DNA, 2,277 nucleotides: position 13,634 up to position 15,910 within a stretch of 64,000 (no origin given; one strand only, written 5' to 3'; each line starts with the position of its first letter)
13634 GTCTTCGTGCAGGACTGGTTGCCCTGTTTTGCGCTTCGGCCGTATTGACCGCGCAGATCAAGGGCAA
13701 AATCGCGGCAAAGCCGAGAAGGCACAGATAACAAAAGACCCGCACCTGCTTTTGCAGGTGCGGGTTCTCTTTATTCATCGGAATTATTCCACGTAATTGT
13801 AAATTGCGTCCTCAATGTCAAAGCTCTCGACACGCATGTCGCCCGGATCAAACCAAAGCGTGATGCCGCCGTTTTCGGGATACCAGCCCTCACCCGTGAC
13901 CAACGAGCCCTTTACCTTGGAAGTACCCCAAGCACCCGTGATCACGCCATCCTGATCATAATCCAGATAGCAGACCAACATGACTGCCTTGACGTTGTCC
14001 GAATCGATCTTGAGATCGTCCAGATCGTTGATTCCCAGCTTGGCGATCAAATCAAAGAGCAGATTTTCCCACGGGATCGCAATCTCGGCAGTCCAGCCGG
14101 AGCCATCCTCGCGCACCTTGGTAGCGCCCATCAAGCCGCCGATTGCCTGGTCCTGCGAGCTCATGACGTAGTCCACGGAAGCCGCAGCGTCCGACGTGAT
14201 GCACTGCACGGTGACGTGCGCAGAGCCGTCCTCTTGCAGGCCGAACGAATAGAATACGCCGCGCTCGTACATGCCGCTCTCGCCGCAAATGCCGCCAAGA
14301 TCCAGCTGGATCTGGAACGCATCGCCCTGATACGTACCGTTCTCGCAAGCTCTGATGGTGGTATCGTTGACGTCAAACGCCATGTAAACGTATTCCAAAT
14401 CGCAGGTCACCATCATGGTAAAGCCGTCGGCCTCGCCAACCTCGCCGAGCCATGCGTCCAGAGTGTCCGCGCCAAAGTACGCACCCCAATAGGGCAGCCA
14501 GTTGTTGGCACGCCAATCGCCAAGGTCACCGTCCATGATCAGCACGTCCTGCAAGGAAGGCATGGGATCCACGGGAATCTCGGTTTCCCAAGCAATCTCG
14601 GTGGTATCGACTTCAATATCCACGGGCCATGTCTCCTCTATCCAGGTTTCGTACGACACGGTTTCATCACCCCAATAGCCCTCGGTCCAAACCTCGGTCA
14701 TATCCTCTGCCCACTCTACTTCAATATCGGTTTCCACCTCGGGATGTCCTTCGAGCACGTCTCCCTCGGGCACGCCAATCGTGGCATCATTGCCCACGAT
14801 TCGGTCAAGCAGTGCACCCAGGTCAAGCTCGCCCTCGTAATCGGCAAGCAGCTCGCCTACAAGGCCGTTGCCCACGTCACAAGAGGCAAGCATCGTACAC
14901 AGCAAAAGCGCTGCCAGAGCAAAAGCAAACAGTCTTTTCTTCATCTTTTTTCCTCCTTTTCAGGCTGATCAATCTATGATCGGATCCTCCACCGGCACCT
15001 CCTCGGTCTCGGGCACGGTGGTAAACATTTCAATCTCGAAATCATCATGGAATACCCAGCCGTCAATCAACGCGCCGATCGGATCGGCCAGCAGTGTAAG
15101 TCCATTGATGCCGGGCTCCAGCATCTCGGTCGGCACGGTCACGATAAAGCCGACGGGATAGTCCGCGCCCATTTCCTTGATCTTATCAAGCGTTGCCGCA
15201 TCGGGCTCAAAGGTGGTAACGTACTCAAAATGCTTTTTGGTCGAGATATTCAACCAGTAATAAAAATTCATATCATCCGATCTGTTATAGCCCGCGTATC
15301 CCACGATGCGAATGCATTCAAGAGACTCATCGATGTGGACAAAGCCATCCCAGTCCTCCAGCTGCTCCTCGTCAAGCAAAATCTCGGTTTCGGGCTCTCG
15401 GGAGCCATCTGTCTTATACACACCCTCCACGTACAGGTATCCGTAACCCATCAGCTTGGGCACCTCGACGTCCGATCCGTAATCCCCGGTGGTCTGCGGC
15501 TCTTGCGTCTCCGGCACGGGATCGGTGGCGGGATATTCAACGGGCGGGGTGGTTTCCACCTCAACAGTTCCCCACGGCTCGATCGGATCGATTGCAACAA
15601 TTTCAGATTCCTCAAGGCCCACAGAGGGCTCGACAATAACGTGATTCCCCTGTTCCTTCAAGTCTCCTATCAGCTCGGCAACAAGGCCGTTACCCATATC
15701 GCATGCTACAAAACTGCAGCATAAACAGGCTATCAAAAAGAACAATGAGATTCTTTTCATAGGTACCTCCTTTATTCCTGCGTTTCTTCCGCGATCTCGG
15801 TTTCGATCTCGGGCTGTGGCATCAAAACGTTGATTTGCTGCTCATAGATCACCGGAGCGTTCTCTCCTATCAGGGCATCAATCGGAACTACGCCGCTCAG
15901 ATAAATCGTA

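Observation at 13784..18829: Operon-like row: GT2 glycosyltransferase followed by four paralogous acidic lipoproteins (two CBM9-like)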

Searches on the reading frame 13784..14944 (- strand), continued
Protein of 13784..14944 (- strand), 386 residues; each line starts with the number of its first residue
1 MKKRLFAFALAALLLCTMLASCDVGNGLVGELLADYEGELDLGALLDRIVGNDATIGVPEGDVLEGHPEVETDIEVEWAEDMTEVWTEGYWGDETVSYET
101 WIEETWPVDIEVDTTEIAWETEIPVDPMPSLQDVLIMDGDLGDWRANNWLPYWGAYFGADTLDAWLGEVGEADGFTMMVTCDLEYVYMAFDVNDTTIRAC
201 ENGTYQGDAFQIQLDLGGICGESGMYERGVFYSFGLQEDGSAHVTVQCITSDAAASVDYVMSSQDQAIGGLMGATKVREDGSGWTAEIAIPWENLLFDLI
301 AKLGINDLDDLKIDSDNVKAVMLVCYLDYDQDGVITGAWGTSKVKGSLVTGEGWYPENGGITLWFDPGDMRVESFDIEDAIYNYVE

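Call 34: search_protein_families(library=pfam, alignment_id=A2, max_evalue=0.1)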
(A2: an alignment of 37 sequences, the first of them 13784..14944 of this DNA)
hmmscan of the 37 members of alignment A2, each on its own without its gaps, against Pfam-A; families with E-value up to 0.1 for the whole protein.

A. member 1, window:13784-14944:- (386 aa): 2 families
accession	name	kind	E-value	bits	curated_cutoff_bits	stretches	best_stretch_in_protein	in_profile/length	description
PF06452.16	CBM9_1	-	0.02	15.2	23.4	0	176-295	34-133/185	Carbohydrate family 9 binding domain-like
PF16952.10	Gln-synt_N_2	-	0.023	15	35.7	0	315-362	9-57/112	Glutamine synthetase N-terminal domain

B. families by the number of members that match (of 37 scanned): 9 families
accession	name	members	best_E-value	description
PF06452.16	CBM9_1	27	2.5e-06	Carbohydrate family 9 binding domain-like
PF18204.6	PGF-CTERM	5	0.024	PGF-CTERM motif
PF01456.22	Mucin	2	0.0042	Mucin-like glycoprotein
PF09732.14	CactinC_cactus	2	0.032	Cactus-binding C-terminus of cactin protein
PF17259.7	DUF5325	2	0.097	Family of unknown function (DUF5325)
PF13190.11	PDGLE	1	0.022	PDGLE domain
PF16952.10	Gln-synt_N_2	1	0.023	Glutamine synthetase N-terminal domain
PF15102.11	TMEM154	1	0.045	TMEM154 protein family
PF15756.10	DUF4690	1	0.067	Small Novel Rich in Cartilage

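Call 45: find_encoding_contigs(protein=P0047, flank=8000, max_places=1)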
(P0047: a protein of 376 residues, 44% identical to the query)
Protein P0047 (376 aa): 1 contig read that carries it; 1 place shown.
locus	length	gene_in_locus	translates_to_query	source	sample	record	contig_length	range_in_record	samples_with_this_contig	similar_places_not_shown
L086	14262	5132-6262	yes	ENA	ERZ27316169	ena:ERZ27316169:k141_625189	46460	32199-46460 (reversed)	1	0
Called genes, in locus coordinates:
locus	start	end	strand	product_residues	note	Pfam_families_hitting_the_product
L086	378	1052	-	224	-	PF03006:HlyIII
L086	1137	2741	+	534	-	PF00005:ABC_tran, PF02463:SMC_N (faint), PF13304:AAA_21 (faint), PF12848:ABC_tran_Xtn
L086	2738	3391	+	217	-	PF00702:Hydrolase, PF08282:Hydrolase_3 (faint), PF12710:HAD, PF13419:HAD_2, PF13242:Hydrolase_like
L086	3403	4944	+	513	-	PF07944:Beta-AFase-like_GH127_cat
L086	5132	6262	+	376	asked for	-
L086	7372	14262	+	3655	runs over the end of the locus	PF02892:zf-BED (faint), PF00828:Ribosomal_L27A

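Call 46: find_encoding_contigs(protein=P0039, flank=8000, max_places=1)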
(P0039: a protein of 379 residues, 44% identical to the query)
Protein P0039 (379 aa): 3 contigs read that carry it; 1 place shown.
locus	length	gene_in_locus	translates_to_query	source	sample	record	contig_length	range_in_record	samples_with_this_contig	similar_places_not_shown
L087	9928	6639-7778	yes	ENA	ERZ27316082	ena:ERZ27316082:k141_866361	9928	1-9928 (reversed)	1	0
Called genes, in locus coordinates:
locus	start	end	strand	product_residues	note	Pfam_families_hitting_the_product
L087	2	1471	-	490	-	?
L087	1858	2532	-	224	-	PF03006:HlyIII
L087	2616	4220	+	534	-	PF00005:ABC_tran, PF02463:SMC_N (faint), PF13304:AAA_21 (faint), PF12848:ABC_tran_Xtn, PF00005:ABC_tran (weak)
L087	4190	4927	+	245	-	PF00702:Hydrolase, PF08282:Hydrolase_3 (faint), PF12710:HAD, PF13419:HAD_2, PF13242:Hydrolase_like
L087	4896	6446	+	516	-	PF07944:Beta-AFase-like_GH127_cat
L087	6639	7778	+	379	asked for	-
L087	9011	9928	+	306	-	?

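Call 47: find_encoding_contigs(protein=P0035, flank=8000, max_places=1)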
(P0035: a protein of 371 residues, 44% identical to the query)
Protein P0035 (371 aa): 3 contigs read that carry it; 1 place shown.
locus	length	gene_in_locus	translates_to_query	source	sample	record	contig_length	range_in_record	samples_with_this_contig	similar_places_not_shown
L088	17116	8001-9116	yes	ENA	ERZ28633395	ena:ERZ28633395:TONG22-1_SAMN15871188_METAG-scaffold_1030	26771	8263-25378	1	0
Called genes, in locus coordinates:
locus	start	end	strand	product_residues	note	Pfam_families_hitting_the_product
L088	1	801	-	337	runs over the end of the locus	PF18152:DAHP_snth_FXD, PF00793:DAHP_synth_1, PF03102:NeuB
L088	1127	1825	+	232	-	PF00072:Response_reg, PF04397:LytTR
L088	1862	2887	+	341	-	PF00730:HhH-GPD, PF00633:HHH (weak), PF14815:NUDIX_4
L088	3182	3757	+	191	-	-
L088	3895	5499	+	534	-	PF00005:ABC_tran, PF13304:AAA_21 (faint), PF12848:ABC_tran_Xtn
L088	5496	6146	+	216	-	PF00702:Hydrolase, PF08282:Hydrolase_3 (faint), PF12710:HAD, PF13419:HAD_2, PF13242:Hydrolase_like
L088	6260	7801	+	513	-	PF07944:Beta-AFase-like_GH127_cat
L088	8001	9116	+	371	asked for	-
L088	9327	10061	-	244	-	-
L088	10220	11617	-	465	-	-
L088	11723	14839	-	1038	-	-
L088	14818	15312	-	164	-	-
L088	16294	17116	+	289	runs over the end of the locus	PF02588:YitT_membrane, PF19700:DUF6198 (faint), PF10035:DUF2179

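Call 53: search_protein_families(library=padloc, proteins=[window:13784-14944:-], max_evalue=0.1)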
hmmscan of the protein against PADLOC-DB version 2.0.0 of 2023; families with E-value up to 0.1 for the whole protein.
window:13784-14944:- (386 aa): 0 families

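Call 54: search_protein_families(library=phrogs, proteins=[window:13784-14944:-], max_evalue=0.1)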
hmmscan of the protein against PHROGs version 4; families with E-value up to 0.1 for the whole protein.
window:13784-14944:- (386 aa): 0 families

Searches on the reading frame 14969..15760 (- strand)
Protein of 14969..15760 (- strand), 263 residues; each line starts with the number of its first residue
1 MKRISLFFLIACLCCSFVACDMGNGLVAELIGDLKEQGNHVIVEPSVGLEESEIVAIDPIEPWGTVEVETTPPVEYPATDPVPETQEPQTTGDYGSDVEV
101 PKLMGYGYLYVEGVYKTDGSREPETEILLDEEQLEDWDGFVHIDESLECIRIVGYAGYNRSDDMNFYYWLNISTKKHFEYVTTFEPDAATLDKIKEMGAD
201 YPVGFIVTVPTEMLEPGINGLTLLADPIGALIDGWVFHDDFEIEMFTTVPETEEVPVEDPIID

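Call 3: search_protein_families(library=pfam, proteins=[window:14969-15760:-], max_evalue=1)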
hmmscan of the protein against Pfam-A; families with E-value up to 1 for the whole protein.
window:14969-15760:- (263 aa): 0 families

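Call 4: search_protein_families(library=ncbifam, proteins=[window:14969-15760:-], max_evalue=1)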
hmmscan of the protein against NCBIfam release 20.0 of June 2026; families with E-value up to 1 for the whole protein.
window:14969-15760:- (263 aa): 0 families

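Call 53: search_protein_families(library=padloc, proteins=[window:14969-15760:-], max_evalue=0.1)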
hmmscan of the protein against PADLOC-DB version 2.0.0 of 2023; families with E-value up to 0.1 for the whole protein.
window:14969-15760:- (263 aa): 0 families

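Call 54: search_protein_families(library=phrogs, proteins=[window:14969-15760:-], max_evalue=0.1)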
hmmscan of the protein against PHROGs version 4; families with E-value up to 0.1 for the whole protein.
window:14969-15760:- (263 aa): 1 family
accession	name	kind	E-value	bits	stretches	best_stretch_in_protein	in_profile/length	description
phrog_25009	-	unknown function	0.026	14.2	1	109-217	64-172/431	-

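Call 66: search_protein_representatives(alignment_id=A5)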
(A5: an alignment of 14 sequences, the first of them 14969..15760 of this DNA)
Query: 14 sequences, 264 profile positions. Proteins with E-value up to 0.001 (for the whole library): 298; up to 1e-10: 127; up to 1e-30: 26. The best 150 are listed.
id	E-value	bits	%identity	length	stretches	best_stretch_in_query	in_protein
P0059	3.4e-110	384.6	-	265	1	1-261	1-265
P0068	4.3e-88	312.1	-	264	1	1-261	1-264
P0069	8.2e-81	288.2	-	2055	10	145-224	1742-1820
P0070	9.5e-71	255.2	-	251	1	1-261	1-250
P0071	2.2e-65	237.6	-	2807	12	142-235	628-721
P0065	4.9e-58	213.6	-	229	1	1-242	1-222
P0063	5.3e-58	213.4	-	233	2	115-262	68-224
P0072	2.9e-57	211.0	-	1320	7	141-229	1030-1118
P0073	5.2e-56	206.9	-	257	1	1-261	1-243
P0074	3.8e-47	177.9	-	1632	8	142-230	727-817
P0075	1.5e-44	169.4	-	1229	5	125-250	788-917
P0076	1.9e-44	169.0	-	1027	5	137-261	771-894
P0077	4.1e-44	167.9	-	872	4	117-245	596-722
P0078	1.0e-43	166.6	-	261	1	1-261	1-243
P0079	3.7e-42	161.5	-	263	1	1-251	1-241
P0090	6.6e-31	124.6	-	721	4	125-243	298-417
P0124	3.2e-17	79.8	-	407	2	3-231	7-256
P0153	1.1e-13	68.1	-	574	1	11-239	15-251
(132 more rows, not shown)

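Call 67: search_protein_families(library=pfam, proteins=[P0069, P0071, P0072, P0074, P0077, P0090], max_evalue=0.001)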
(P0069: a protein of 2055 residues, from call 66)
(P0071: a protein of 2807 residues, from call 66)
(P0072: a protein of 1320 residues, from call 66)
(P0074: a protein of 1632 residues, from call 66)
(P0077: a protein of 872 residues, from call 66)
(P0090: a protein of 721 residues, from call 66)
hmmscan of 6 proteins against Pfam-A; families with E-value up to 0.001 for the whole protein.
P0069 (2055 aa): 4 families
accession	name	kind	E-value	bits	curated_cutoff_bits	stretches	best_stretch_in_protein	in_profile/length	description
PF04234.18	CopC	-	2.3e-08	35.3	23.3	0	1522-1553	62-92/92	CopC domain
PF22416.2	Lmo2445-like_C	-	1.5e-07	32.3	27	0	248-287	54-93/94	Lmo2445-like, C-terminal domain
PF00404.24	Dockerin_1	-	0.00022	21.8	22.9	1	1998-2049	1-54/57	Dockerin type I domain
PF14344.12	DUF4397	-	0.00092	20.2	30.6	0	1111-1158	30-81/119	Domain of unknown function (DUF4397)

P0071 (2807 aa): 2 families
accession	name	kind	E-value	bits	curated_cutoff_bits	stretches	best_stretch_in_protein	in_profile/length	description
PF00404.24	Dockerin_1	-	2.1e-08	34.6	22.9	1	2749-2798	1-52/57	Dockerin type I domain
PF17957.7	Big_7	-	8.3e-05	23.6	24.1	0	768-827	19-70/70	Bacterial Ig domain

P0072 (1320 aa): 1 family
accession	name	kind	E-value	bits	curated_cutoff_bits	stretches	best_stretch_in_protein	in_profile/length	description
PF00963.24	Cohesin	-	2.5e-07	31.4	24.1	1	35-158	7-139/139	Cohesin domain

P0074 (1632 aa): 5 families
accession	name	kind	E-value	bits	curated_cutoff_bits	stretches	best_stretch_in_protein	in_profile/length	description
PF00404.24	Dockerin_1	-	1.5e-09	38.3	22.9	1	1576-1629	1-56/57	Dockerin type I domain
PF00036.39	EF-hand_1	-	0.0001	22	25.4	0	1608-1628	8-28/29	EF hand domain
PF04234.18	CopC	-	0.00048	21.5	23.3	0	518-549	53-84/92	CopC domain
PF17829.7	GH115_C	-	0.00063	20.1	24.1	0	748-808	88-146/172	Glycosyl hydrolase family 115 C-terminal domain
PF17957.7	Big_7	-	0.00072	20.6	24.1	0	1181-1250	18-69/70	Bacterial Ig domain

P0077 (872 aa): 0 families

P0090 (721 aa): 0 families

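Call 70: find_encoding_contigs(protein=P0153, flank=8000, max_places=2)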
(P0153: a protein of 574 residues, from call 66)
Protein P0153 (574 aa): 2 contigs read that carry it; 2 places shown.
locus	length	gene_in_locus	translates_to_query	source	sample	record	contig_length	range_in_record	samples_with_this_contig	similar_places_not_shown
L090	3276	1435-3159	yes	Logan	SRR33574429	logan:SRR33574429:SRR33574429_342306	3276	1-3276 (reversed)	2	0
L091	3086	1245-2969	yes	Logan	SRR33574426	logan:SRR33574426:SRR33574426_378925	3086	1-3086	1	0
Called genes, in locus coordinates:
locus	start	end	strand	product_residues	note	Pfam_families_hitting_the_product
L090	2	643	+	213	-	?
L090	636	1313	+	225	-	PF00132:Hexapep (faint), PF25084:LbH_EIF2B, PF25087:GMPPB_C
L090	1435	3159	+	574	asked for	-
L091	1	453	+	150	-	?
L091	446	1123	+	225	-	PF00132:Hexapep (faint), PF25084:LbH_EIF2B, PF25087:GMPPB_C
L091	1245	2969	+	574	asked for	-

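Call 71: find_encoding_contigs(protein=P0124, flank=8000, max_places=2)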
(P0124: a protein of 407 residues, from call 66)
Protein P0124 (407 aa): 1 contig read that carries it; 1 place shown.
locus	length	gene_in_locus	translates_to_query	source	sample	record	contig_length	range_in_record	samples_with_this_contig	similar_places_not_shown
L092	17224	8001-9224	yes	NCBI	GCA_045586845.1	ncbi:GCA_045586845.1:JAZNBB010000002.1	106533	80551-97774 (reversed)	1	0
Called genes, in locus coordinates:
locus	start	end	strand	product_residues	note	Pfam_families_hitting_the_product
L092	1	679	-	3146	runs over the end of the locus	?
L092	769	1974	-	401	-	PF07963:N_methyl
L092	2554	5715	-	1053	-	PF17132:Glyco_hydro_106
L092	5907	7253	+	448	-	PF02878:PGM_PMM_I, PF02879:PGM_PMM_II, PF02880:PGM_PMM_III, PF00408:PGM_PMM_IV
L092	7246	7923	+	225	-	PF25084:LbH_EIF2B, PF25087:GMPPB_C, PF00132:Hexapep (weak)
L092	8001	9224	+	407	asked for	-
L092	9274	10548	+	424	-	-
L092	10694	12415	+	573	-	-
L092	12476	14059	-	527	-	PF00149:Metallophos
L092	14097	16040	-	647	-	PF07973:tRNA_SAD, PF00587:tRNA-synt_2b, PF03129:HGTP_anticodon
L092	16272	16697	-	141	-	PF02142:MGS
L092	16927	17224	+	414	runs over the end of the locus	PF00464:SHMT, PF00155:Aminotran_1_2, PF01212:Beta_elim_lyase (weak)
